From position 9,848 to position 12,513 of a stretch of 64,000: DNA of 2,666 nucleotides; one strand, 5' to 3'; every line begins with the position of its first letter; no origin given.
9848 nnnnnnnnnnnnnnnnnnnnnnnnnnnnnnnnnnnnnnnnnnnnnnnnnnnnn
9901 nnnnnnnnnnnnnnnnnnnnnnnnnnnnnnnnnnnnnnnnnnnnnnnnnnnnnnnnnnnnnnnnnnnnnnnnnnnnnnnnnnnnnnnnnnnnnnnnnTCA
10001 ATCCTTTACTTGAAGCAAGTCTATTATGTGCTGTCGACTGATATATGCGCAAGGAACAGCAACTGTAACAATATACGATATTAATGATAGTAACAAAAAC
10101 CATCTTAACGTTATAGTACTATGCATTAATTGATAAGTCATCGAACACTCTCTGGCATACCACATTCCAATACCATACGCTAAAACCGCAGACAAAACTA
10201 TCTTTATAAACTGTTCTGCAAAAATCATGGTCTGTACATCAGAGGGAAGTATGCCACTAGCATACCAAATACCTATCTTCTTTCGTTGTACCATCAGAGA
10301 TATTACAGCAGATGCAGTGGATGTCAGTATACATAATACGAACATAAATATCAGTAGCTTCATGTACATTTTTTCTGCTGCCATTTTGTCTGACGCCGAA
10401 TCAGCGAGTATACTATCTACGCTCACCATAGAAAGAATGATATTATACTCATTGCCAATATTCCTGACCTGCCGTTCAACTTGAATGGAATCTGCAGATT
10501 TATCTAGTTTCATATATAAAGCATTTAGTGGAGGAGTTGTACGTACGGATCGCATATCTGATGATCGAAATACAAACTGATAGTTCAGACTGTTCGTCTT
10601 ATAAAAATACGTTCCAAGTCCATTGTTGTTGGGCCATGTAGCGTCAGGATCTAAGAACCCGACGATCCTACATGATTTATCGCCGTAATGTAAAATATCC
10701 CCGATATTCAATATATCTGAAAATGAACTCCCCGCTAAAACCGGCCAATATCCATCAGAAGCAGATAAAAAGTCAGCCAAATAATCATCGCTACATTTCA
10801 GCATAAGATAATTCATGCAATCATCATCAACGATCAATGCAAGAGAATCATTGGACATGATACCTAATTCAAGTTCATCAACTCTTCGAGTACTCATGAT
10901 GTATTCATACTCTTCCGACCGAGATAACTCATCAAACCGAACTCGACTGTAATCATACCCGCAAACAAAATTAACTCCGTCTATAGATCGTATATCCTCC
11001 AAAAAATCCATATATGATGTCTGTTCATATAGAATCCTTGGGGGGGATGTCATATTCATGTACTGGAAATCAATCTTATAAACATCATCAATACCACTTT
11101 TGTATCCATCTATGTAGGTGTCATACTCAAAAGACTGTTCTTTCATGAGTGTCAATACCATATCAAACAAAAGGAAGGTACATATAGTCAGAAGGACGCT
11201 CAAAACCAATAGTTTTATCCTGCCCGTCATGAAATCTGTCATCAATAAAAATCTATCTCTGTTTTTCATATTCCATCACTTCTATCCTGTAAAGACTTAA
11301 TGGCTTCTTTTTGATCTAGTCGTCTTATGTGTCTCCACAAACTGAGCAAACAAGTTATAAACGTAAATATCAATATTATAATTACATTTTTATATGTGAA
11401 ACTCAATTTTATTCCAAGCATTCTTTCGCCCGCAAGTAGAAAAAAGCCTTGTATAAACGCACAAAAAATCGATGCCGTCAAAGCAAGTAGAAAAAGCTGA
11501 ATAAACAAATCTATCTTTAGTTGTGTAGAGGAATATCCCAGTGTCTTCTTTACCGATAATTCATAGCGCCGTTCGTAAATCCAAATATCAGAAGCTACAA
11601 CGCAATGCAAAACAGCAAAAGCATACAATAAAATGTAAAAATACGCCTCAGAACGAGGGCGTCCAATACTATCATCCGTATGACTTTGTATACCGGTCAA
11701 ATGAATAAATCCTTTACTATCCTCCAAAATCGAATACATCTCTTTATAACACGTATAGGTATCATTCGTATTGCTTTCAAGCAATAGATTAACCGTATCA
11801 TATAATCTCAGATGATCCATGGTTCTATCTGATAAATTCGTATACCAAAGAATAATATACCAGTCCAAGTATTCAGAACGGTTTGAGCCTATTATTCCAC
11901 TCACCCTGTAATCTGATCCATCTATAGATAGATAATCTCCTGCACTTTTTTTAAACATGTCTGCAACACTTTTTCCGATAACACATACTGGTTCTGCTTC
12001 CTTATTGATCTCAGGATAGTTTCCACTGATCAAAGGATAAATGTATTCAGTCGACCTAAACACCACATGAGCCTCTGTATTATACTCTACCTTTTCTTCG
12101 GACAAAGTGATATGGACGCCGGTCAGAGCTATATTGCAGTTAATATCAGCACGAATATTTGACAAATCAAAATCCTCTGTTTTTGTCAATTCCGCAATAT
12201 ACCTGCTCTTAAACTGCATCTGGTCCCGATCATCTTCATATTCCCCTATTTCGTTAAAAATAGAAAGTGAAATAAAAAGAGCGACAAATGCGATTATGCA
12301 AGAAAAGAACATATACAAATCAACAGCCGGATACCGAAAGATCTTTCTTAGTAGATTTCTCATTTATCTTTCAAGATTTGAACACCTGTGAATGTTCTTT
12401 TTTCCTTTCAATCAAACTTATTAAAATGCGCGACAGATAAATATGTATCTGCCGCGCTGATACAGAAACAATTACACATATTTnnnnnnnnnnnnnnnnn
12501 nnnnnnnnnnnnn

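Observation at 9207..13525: AT-rich 4.3-kb island: own promoter, two novel small secreted proteins, then an FtsX/FtsX/ATPase module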

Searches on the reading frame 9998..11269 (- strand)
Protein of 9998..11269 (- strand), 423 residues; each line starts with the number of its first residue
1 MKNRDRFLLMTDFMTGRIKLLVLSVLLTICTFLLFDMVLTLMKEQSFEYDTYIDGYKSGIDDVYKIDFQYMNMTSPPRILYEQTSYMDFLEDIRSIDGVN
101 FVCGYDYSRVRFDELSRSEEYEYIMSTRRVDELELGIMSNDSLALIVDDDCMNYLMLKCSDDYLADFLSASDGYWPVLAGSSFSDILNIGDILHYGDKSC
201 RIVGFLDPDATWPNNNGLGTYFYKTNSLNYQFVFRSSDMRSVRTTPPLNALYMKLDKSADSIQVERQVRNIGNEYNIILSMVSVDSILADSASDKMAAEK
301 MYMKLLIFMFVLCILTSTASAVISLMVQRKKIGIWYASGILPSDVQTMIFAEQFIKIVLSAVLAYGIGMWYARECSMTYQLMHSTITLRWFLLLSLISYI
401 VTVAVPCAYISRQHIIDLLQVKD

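Call 4: search_protein_families(library=pfam, proteins=[window:9998-11269:-], max_evalue=0.1)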
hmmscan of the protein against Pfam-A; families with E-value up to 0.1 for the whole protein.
window:9998-11269:- (423 aa): 2 families
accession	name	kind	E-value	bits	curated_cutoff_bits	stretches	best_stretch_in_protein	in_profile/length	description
PF02687.27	FtsX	-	0.0025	18.3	25.5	1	305-411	3-113/120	FtsX-like permease C-terminal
PF12704.14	MacB_PCD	-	0.013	16.2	27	1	182-270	128-206/207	MacB-like periplasmic core domain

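Call 10: search_protein_families(library=ncbifam, proteins=[window:9998-11269:-], max_evalue=0.1)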
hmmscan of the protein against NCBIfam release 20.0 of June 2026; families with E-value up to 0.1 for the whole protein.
window:9998-11269:- (423 aa): 1 family
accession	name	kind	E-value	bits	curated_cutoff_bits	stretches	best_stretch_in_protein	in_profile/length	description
TIGR03434.1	ADOP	subfamily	0.0021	16.2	622.3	1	258-383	634-760/803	ADOP family duplicated permease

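Call 23: search_protein_families(library=padloc, proteins=[window:9998-11269:-], max_evalue=0.1)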
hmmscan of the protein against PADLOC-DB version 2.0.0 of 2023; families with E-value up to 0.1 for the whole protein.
window:9998-11269:- (423 aa): 0 families

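Call 53: find_related_loci(query=A4, collection=metagenome_contigs, flank=6000)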
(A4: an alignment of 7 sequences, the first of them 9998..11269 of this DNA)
Query A4 (423 aa) in metagenome_contigs; peptide patterns used: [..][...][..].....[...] (x = any residue, [..] = any of these).
18 stretches matched a pattern; 1 encode a relative of the query (tblastn E <= 1e-3); 1 distinct loci.
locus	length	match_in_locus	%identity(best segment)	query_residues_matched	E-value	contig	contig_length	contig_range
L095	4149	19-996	33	94-422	2e-49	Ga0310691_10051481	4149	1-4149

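Call 54: find_related_loci(query=A4, collection=viral_contigs, flank=6000)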
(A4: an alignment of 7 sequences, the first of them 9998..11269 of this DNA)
Query A4 (423 aa) in viral_contigs; peptide patterns used: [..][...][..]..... (x = any residue, [..] = any of these).
6 stretches matched a pattern, but none encodes a relative of the query by tblastn (E <= 1e-3).

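Call 60: search_solved_structures(query=A4, max_evalue=1)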
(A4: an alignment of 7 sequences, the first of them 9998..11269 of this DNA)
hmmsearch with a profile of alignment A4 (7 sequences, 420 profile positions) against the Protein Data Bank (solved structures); distinct sequences matched with E-value up to 1: 0.

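Call 63: find_homologous_proteins(query=A4, max_evalue=0.001)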
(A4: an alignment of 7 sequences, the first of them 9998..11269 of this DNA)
Query A4 (7 sequences) (423 aa, profile of the alignment): 6 proteins with E <= 0.001 among 7622 candidates.
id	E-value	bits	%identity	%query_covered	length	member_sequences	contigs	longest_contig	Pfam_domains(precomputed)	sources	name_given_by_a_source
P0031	2.4e-191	654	53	100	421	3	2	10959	PF02687.28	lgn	-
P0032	2.9e-183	628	98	100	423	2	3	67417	-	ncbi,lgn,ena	-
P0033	5.6e-181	620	48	100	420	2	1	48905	-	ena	-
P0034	1.5e-167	576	70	100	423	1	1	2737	-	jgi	-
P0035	1.2e-158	547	27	100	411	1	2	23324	-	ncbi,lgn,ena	-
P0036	2.3e-142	493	53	98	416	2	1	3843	-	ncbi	-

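Call 64: find_encoding_contigs(protein=P0036, flank=6000, max_places=2)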
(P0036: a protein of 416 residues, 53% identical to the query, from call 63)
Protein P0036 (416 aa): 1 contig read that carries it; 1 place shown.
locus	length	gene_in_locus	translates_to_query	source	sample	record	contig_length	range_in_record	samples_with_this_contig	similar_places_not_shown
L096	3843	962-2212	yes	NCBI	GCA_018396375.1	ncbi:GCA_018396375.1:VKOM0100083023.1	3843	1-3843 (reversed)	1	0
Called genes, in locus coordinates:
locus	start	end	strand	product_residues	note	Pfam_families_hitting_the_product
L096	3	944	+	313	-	?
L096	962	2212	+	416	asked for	-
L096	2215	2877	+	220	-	PF00005:ABC_tran, PF02463:SMC_N (faint), PF13304:AAA_21 (faint)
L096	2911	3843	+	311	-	?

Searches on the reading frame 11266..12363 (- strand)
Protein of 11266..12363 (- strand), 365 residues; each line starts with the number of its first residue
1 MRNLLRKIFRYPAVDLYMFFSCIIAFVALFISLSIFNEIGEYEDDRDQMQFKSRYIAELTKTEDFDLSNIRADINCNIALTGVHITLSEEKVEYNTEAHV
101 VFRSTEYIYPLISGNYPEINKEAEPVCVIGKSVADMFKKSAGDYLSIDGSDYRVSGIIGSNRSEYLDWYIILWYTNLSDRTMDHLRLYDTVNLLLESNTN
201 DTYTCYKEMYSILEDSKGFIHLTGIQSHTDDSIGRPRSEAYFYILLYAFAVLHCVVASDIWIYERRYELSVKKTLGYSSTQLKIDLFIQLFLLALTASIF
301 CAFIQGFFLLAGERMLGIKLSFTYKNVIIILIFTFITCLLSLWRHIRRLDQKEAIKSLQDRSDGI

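Call 4: search_protein_families(library=pfam, proteins=[window:11266-12363:-], max_evalue=0.1)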
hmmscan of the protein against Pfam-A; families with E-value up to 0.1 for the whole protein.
window:11266-12363:- (365 aa): 2 families
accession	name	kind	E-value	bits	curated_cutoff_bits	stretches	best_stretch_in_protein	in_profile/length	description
PF02687.27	FtsX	-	1.1e-09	38.8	25.5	1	242-348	3-114/120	FtsX-like permease C-terminal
PF12704.14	MacB_PCD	-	2.6e-06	28.3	27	1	104-181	93-180/207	MacB-like periplasmic core domain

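Call 10: search_protein_families(library=ncbifam, proteins=[window:11266-12363:-], max_evalue=0.1)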
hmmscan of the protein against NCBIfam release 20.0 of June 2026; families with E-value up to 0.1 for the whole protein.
window:11266-12363:- (365 aa): 0 families

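Call 23: search_protein_families(library=padloc, proteins=[window:11266-12363:-], max_evalue=0.1)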
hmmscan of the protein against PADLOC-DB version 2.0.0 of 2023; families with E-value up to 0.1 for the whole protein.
window:11266-12363:- (365 aa): 1 family
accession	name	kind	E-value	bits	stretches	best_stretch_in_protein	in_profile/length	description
PDLC01991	CARF_m8--CARF_LolE_TM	-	0.0039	13.4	0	112-166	294-346/810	-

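Call 59: search_solved_structures(query=A6, max_evalue=1)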
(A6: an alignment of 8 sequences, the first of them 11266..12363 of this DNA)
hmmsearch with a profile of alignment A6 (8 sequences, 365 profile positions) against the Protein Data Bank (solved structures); distinct sequences matched with E-value up to 1: 8.
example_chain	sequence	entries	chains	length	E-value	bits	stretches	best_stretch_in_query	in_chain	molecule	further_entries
7w78_B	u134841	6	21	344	0.00045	22.5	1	125-299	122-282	Putative ABC transport system integral membrane protein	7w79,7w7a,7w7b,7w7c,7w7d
5gko_A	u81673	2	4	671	0.0011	21.2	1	142-344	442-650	Macrolide export ATP-binding/permease protein MacB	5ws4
7arh_C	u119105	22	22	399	0.0024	20.1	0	241-319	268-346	Lipoprotein-releasing ABC transporter permease subunit LolC | Lipo-releasing system transmembrane protein lolC | Lipoprotein-releasing system transmembrane prot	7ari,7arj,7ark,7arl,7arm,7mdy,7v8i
7mdx_A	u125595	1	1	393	0.0027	19.9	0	241-319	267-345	Lipoprotein-releasing system transmembrane protein LolC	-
7mdx_B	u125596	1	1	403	0.064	15.4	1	112-148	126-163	Lipoprotein-releasing system transmembrane protein LolE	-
7arh_E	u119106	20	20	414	0.067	15.3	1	112-148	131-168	Lipoprotein-releasing system transmembrane protein LolE | Lipoprotein transporter subunit LolE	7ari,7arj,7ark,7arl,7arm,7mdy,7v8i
9rli_E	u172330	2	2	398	0.071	15.2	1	112-148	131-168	Lipoprotein-releasing system transmembrane protein LolE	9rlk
5nik_J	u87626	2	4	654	0.15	14.1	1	142-362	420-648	Macrolide export ATP-binding/permease protein MacB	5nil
